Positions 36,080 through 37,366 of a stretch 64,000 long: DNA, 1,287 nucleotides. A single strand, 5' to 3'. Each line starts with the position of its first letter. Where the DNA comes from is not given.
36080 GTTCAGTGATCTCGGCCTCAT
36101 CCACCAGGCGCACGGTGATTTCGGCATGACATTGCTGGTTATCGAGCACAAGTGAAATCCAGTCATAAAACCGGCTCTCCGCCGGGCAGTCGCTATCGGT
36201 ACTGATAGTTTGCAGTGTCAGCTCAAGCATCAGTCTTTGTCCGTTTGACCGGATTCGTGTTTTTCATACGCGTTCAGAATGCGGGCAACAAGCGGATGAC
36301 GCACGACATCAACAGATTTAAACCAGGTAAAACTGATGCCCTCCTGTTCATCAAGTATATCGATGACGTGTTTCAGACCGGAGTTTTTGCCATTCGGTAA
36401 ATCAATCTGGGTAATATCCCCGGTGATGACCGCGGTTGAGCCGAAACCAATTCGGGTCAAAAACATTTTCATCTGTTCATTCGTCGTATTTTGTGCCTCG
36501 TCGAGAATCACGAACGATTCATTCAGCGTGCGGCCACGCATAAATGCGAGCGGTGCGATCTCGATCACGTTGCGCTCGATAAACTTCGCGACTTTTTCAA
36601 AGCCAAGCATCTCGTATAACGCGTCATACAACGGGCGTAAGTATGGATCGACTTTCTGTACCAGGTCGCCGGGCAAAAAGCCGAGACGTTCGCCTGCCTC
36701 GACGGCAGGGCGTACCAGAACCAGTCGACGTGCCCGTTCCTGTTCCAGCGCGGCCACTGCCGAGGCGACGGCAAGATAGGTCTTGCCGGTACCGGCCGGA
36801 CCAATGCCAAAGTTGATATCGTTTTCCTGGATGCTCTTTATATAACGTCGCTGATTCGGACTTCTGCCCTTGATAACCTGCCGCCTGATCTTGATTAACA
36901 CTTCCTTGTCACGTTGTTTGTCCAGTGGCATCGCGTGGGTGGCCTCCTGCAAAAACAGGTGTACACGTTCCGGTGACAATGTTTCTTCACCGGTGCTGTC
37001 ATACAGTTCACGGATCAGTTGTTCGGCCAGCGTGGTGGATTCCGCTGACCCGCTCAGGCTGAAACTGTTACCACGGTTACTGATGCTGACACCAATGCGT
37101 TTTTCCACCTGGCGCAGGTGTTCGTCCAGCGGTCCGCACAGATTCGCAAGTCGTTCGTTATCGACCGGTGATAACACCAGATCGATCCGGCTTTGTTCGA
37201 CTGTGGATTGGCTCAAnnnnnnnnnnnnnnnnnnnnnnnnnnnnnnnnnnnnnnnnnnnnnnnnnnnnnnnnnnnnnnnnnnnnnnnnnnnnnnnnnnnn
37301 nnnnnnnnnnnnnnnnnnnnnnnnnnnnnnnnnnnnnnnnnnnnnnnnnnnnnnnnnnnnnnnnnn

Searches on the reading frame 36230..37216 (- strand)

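Call 61: search_protein_families(library=pfam, proteins=[window:36230-37216:-], max_evalue=0.00001)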
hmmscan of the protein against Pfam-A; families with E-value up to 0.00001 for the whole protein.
window:36230-37216:- (328 aa): 3 families
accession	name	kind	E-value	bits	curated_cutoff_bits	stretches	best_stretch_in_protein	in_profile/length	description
PF02562.22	PhoH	-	4.3e-96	320.7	27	1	115-318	2-205/205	PhoH-like protein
PF13604.12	AAA_30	-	4.3e-08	33.5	27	1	119-271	3-128/191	AAA domain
PF13245.12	AAA_19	-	4e-06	27.5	25.1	0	122-271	1-129/134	AAA domain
